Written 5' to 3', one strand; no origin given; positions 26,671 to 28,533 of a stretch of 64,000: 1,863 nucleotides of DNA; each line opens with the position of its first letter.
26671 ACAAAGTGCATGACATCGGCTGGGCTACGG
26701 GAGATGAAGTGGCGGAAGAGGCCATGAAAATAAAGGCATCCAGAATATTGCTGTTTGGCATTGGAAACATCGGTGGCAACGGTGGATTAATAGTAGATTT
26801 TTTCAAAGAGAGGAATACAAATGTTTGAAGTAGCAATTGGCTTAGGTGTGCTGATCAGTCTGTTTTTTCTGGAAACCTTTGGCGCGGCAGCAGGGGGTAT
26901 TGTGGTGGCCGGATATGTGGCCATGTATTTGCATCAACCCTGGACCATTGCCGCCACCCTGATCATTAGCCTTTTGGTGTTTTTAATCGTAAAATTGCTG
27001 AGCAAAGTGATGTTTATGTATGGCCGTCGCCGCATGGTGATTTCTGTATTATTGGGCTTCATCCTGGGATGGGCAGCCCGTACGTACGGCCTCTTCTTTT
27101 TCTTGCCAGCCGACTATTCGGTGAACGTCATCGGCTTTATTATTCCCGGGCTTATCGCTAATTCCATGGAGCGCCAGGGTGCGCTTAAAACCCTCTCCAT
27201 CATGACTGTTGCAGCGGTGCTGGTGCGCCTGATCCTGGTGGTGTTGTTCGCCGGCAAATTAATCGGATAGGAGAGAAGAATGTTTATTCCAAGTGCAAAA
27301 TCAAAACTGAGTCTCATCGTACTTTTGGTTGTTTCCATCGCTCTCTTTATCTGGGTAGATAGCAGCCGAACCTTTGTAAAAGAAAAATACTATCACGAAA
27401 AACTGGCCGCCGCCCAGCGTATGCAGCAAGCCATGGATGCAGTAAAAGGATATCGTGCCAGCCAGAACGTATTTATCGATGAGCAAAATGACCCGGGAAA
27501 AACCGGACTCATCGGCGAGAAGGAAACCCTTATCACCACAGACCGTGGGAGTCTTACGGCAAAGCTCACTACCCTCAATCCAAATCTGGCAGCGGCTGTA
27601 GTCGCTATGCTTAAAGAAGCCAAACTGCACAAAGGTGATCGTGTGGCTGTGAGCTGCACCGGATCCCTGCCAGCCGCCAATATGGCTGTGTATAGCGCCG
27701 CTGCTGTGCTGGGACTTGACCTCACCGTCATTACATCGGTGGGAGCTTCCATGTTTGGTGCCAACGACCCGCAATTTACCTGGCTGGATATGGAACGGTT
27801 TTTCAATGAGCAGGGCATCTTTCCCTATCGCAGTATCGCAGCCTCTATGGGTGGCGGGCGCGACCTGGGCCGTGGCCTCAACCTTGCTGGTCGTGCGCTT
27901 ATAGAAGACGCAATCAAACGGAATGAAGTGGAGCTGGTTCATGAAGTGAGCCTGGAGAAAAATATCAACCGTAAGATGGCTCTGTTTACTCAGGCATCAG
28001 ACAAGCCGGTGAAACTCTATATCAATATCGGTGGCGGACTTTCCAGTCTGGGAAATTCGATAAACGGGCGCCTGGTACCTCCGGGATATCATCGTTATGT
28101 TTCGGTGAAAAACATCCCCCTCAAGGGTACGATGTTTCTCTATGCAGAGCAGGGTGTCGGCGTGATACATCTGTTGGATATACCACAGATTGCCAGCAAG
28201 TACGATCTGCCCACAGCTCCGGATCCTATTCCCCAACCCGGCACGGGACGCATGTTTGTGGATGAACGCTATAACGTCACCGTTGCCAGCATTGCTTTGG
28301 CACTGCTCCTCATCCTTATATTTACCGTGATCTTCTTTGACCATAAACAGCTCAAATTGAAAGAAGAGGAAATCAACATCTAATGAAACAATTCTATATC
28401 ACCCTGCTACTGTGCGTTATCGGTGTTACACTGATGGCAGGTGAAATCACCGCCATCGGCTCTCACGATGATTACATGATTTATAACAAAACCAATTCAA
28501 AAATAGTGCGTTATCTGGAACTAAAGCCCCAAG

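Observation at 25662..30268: Non-canonical PGA operon for a diderm: pgsB-pgsC plus three unrecognised envelope proteins, ending in a predicted outer-membrane barrel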

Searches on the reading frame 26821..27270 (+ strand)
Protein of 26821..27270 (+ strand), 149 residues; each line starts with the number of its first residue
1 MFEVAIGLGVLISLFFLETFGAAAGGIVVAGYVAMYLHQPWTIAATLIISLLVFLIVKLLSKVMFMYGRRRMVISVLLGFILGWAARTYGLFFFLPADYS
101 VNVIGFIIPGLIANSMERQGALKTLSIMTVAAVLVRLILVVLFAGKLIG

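Call 3: search_protein_families(library=pfam, proteins=[window:26821-27270:+], max_evalue=0.1)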
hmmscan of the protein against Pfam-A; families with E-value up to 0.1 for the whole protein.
window:26821-27270:+ (149 aa): 1 family
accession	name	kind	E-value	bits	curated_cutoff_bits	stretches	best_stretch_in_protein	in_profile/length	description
PF14102.11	Caps_synth_CapC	-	1.4e-34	119.5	27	1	8-125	1-119/119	Capsule biosynthesis CapC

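Call 4: search_protein_families(library=ncbifam, proteins=[window:26821-27270:+], max_evalue=0.1)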
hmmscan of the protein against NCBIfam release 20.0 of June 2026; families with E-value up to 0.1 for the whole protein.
window:26821-27270:+ (149 aa): 1 family
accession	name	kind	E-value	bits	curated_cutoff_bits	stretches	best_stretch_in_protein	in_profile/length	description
TIGR04011.1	poly_gGlu_PgsC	equivalog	1.2e-34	119.5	96.45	1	6-136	1-132/132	poly-gamma-glutamate biosynthesis protein PgsC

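Call 73: search_solved_structures(query=window:26821-27270:+, max_evalue=0.01)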
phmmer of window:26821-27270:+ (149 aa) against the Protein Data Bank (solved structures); distinct sequences matched with E-value up to 0.01: 0.

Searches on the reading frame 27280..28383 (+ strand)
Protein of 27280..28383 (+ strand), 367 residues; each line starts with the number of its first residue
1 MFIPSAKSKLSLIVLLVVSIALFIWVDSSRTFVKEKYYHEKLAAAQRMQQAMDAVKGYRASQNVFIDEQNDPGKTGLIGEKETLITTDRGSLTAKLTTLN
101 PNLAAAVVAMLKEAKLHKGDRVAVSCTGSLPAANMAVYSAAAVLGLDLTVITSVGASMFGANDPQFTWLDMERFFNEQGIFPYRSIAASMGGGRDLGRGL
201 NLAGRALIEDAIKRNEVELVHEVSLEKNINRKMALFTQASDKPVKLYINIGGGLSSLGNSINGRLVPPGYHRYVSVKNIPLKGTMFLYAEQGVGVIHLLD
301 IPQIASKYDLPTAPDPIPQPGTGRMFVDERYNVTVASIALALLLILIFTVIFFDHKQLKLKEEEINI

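Call 3: search_protein_families(library=pfam, proteins=[window:27280-28383:+], max_evalue=0.1)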
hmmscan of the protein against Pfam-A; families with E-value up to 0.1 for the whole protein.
window:27280-28383:+ (367 aa): 0 families

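Call 4: search_protein_families(library=ncbifam, proteins=[window:27280-28383:+], max_evalue=0.1)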
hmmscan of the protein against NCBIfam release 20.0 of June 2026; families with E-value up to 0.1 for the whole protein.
window:27280-28383:+ (367 aa): 4 families
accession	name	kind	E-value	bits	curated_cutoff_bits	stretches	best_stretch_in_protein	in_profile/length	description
TIGR04332.1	gamma_Glu_sys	subfamily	9.5e-93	310.8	100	1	11-318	2-307/307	poly-gamma-glutamate system protein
NF010260.0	PRK13706.1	equivalog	0.011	15.6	419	1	107-171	166-231/248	conjugal transfer pilus acetylase TraX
NF033218.1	anchor_AmaP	equivalog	0.049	13.4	55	0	330-362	48-82/166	alkaline shock response membrane anchor protein AmaP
NF002654.0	PRK02362.1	equivalog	0.057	11.7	887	1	28-116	443-518/739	ATP-dependent DNA helicase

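Call 22: find_related_loci(query=A3, collection=genome_contigs, flank=10000)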
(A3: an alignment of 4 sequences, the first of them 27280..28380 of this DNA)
Query A3 (367 aa) in genome_contigs; peptide patterns used: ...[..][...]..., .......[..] (x = any residue, [..] = any of these).
364 stretches matched a pattern; 243 encode a relative of the query (tblastn E <= 1e-3); the best 80 are kept; 80 distinct loci.
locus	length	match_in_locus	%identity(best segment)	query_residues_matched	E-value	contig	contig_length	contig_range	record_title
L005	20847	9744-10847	65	1-367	4e-165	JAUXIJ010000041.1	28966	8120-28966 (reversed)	MAG: Candidatus Cloacimonadota bacterium isolate CSMAG_2978 CSMAG_2978_k119_1270981_length_28966_cov_9.8151, whole genom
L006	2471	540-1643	70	1-367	2e-173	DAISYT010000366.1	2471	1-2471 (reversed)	MAG TPA_asm: Candidatus Cloacimonadota bacterium isolate CTOTU18741 NODE_36094_length_2471_cov_4.520695, whole genome sh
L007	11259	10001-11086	65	1-364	8e-150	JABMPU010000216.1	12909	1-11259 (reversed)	MAG: Armatimonadota bacterium isolate bin.262 k141_7212793, whole genome shotgun sequence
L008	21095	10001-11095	63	1-366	5e-148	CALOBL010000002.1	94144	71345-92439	MAG: Candidatus Cloacimonadaceae bacterium isolate HOU_bin.0152 genome assembly, contig: contig_2419, whole genome shotg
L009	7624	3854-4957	63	1-367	4e-148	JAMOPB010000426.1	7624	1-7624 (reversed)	MAG: Candidatus Cloacimonadota bacterium isolate 4559-240_metabat1_scaf2bin.014 4559-240_scaffold_5521_c1, whole genome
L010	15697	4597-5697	66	1-367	6e-147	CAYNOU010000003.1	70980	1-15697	MAG TPA_asm: uncultured Candidatus Cloacimonadota bacterium isolate SRP214966_co5_334 genome assembly, contig: NODE_143_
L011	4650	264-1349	64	1-364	3e-148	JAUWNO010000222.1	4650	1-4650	MAG: Armatimonadota bacterium isolate CSMAG_2426 CSMAG_2426_k141_374356_length_4650_cov_4.4218, whole genome shotgun seq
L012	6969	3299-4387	62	1-363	5e-143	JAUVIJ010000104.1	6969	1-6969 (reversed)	MAG: Candidatus Cloacimonadota bacterium isolate CSMAG_425 CSMAG_425_k127_3525670_length_6969_cov_27.1460, whole genome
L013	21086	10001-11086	64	1-364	3e-140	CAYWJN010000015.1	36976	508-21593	MAG TPA_asm: uncultured Candidatus Cloacimonadota bacterium isolate binchicken_co65_20 genome assembly, contig: NODE_447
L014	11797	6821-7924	64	1-367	3e-131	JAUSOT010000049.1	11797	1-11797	MAG: Candidatus Cloacimonadales bacterium isolate E21_maxbin.083 E21_k141_198519, whole genome shotgun sequence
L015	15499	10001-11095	60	1-366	1e-120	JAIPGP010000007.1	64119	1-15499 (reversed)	MAG: Candidatus Cloacimonadota bacterium isolate Tobar13.5m-G52 Tobar13-5m-C480, whole genome shotgun sequence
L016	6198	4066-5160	61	1-366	6e-119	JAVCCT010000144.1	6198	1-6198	MAG: Candidatus Stygibacter frigidus isolate MAG_3300035698_198 Ga0374944_283187, whole genome shotgun sequence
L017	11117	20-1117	48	1-365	1e-112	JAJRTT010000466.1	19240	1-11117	MAG: Bacteroidetes bacterium isolate Dive96_bin10.114 k141_3732841, whole genome shotgun sequence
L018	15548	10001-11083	48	1-360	5e-111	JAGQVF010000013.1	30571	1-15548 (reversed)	MAG: Bacteroidales bacterium isolate HKST-UBA08 2015-01-06_1_(paired)_contig_20154, whole genome shotgun sequence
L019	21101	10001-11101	60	1-367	2e-135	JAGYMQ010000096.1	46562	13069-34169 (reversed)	MAG: Candidatus Cloacimonadota bacterium isolate M55B123 k51_3623582_flag_0_multi_495.5675_len_46562, whole genome shotg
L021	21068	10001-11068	48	6-360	4e-107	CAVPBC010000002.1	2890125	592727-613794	MAG: uncultured Bacteroidales bacterium isolate MFD00032.bin.1.232 genome assembly, contig: contig_25270, whole genome s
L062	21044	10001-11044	45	11-357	4e-97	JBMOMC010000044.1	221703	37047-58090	MAG: Nitrospirota bacterium isolate Betzabe_MAG040 MAG040_44, whole genome shotgun sequence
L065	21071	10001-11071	43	5-360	7e-92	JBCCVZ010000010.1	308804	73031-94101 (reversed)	MAG: Acidobacteriota bacterium isolate P01_E01_bin.5 k141_1689325_length_308804_cov_41.8538, whole genome shotgun sequen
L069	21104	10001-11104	42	1-364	2e-91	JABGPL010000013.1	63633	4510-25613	MAG: Calditrichaeota bacterium isolate co234_bin30 co234_bin30_Ctg13, whole genome shotgun sequence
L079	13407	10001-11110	43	1-366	4e-89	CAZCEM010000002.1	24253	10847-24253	MAG TPA_asm: uncultured bacterium isolate SRP098346_co1_144 genome assembly, contig: NODE_1754_length_24253_cov_6.207992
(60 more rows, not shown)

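Call 29: search_protein_families(library=pfam, proteins=[L021:11267-12178:+, L021:12179-13366:+, L021:13379-14383:+, L021:14385-15497:+, L062:11022-11681:+, L062:11697-12725:+, L065:11119-12012:+, L065:12009-13961:+, L069:11144-12109:+, L069:12120-13184:+], max_evalue=0.01)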
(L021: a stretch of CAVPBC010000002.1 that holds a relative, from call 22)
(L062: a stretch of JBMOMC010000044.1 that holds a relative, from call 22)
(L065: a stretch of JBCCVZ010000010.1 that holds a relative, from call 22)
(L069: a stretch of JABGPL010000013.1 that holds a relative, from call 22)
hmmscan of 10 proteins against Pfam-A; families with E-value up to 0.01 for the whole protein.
L021:11267-12178:+ (303 aa): 0 families

L021:12179-13366:+ (395 aa): 0 families

L021:13379-14383:+ (334 aa): 2 families
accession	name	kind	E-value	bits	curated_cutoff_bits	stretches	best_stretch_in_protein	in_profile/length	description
PF08309.17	LVIVD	-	1.4e-25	88.8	20.2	2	44-80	2-38/42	LVIVD repeat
PF03478.24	Beta-prop_KIB1-4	-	0.0034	17.4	27.4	0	229-300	88-144/242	KIB1-4 beta-propeller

L021:14385-15497:+ (370 aa): 1 family
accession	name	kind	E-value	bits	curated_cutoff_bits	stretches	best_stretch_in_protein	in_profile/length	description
PF07786.18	HGSNAT_cat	-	1.3e-15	58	22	1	10-220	1-193/222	Heparan-alpha-glucosaminide N-acetyltransferase, catalytic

L062:11022-11681:+ (219 aa): 0 families

L062:11697-12725:+ (342 aa): 1 family
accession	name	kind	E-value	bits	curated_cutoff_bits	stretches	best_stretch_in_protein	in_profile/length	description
PF13505.12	OMP_b-brl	-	0.002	18.8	28.7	1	197-342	44-175/175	Outer membrane protein beta-barrel domain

L065:11119-12012:+ (297 aa): 0 families

L065:12009-13961:+ (650 aa): 0 families

L069:11144-12109:+ (321 aa): 0 families

L069:12120-13184:+ (354 aa): 0 families

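Call 47: search_solved_structures(query=A3, max_evalue=1)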
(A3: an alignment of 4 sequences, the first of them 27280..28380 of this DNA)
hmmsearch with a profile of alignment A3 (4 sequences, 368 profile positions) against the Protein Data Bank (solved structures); distinct sequences matched with E-value up to 1: 16.
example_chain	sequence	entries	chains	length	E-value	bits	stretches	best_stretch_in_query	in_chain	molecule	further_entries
8xon_A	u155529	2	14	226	0.0071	18.7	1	178-261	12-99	ATP-dependent Clp protease proteolytic subunit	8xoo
4kdi_A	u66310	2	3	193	0.17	14.1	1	185-218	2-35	Transitional endoplasmic reticulum ATPase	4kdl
8xn4_H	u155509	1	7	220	0.2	13.9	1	178-254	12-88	ATP-dependent Clp protease proteolytic subunit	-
8xop_H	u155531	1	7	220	0.22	13.7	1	178-254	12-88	ATP-dependent Clp protease proteolytic subunit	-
4zxl_A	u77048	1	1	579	0.36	13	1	49-80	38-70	O-GlcNAcase NagJ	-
2ydq_A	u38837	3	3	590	0.37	13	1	49-80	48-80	O-GLCNACASE NAGJ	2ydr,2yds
5oxd_A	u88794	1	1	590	0.37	13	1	49-80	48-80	O-GlcNAcase NagJ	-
2cbi_A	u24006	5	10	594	0.37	13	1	49-80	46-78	HYALURONIDASE | O-GLCNACASE NAGJ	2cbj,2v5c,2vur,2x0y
6rhe_A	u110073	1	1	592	0.37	13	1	49-80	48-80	O-GlcNAcase NagJ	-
2j62_A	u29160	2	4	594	0.37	13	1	49-80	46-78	O-GlcNAcase NagJ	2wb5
7khv_A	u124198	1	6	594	0.37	13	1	49-80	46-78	O-GlcNAcase NagJ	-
2xpk_A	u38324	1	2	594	0.37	13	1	49-80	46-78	O-GLCNACASE NAGJ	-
9koo_A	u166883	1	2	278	0.44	12.8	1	178-213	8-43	Methyl-accepting chemotaxis protein PctA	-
6a3l_A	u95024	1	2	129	0.45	12.7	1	82-128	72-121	Cytochrome c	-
2v5d_A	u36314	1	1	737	0.48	12.6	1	49-80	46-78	O-GLCNACASE NAGJ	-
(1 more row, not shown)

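Call 56: search_protein_families(library=ncbifam, proteins=[L021:4540-8325:+, L069:7244-8230:+, L079:7155-8204:+, L021:13379-14383:+, L021:14385-15497:+], max_evalue=0.001)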
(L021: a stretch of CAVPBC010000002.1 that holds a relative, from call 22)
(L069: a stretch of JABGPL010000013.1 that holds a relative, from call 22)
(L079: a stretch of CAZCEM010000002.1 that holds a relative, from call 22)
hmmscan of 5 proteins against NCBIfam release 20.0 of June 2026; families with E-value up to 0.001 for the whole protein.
L021:4540-8325:+ (1261 aa): 7 families
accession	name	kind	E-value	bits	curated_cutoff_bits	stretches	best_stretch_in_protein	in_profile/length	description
NF033707.1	T9SS_sortase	equivalog_domain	7.5e-20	70.2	420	2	325-590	469-732/1095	type IX secretion system sortase PorU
NF005176.1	PRK06655.1-1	equivalog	1.8e-08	34.5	230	1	1198-1249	99-150/197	flagellar hook assembly protein FlgD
TIGR04183.1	Por_Secre_tail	domain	5.2e-07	29.5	23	1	1179-1257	3-69/72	T9SS type A sorting domain-containing protein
NF009277.0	PRK12634.1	equivalog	1.1e-05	25.6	333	1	1195-1256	121-181/221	flagellar basal body rod modification protein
NF009276.0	PRK12633.1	equivalog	0.00019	21.2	383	1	1196-1245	129-178/234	flagellar basal body rod modification protein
NF009452.0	PRK12812.1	equivalog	0.00063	19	258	0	1197-1246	153-204/289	flagellar basal body rod modification protein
TIGR03900.1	prc_long_Delta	hypoth_equivalog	0.00074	17.6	660.95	0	697-786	676-763/973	MXAN_5808 family serine peptidase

L069:7244-8230:+ (328 aa): 6 families
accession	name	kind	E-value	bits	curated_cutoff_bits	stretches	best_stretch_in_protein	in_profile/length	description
TIGR02800.1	propeller_TolB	equivalog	4.9e-25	88.3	343.15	2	59-160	272-369/418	Tol-Pal system beta propeller repeat protein TolB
NF002183.0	PRK01029.1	equivalog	4.4e-13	49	405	1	55-132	270-349/429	Tol-Pal system protein TolB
NF033523.0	lasso_peptidase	equivalog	4.5e-12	45.5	400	2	278-325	72-119/638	Atxe2 family lasso peptide isopeptidase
NF003124.0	PRK04043.1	equivalog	6.5e-07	28.5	428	0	61-100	272-311/419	Tol-Pal system protein TolB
TIGR04275.1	beta_prop_Msarc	repeat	4.3e-06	26.4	85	0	76-98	17-39/40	beta-propeller repeat protein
NF053518.1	DipepPtdsDpp5Prph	equivalog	4.1e-05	22.3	900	0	66-156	12-104/655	dipeptidyl-peptidase Dpp5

L079:7155-8204:+ (349 aa): 5 families
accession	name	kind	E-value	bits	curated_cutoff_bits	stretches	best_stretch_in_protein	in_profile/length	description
TIGR02800.1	propeller_TolB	equivalog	1.6e-23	83.3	343.15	1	251-347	215-311/418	Tol-Pal system beta propeller repeat protein TolB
NF002183.0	PRK01029.1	equivalog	5.1e-12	45.6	405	1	77-185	287-377/429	Tol-Pal system protein TolB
NF033523.0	lasso_peptidase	equivalog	0.0001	21.2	400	0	64-102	81-119/638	Atxe2 family lasso peptide isopeptidase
NF053518.1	DipepPtdsDpp5Prph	equivalog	0.00025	19.7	900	0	133-177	250-295/655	dipeptidyl-peptidase Dpp5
NF003124.0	PRK04043.1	equivalog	0.00027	19.9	428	0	141-203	243-302/419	Tol-Pal system protein TolB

L021:13379-14383:+ (334 aa): 1 family
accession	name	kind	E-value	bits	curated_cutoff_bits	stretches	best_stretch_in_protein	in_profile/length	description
TIGR04312.1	choice_anch_B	subfamily_domain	9e-06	25.2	100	0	200-295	221-315/364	choice-of-anchor B family protein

L021:14385-15497:+ (370 aa): 0 families
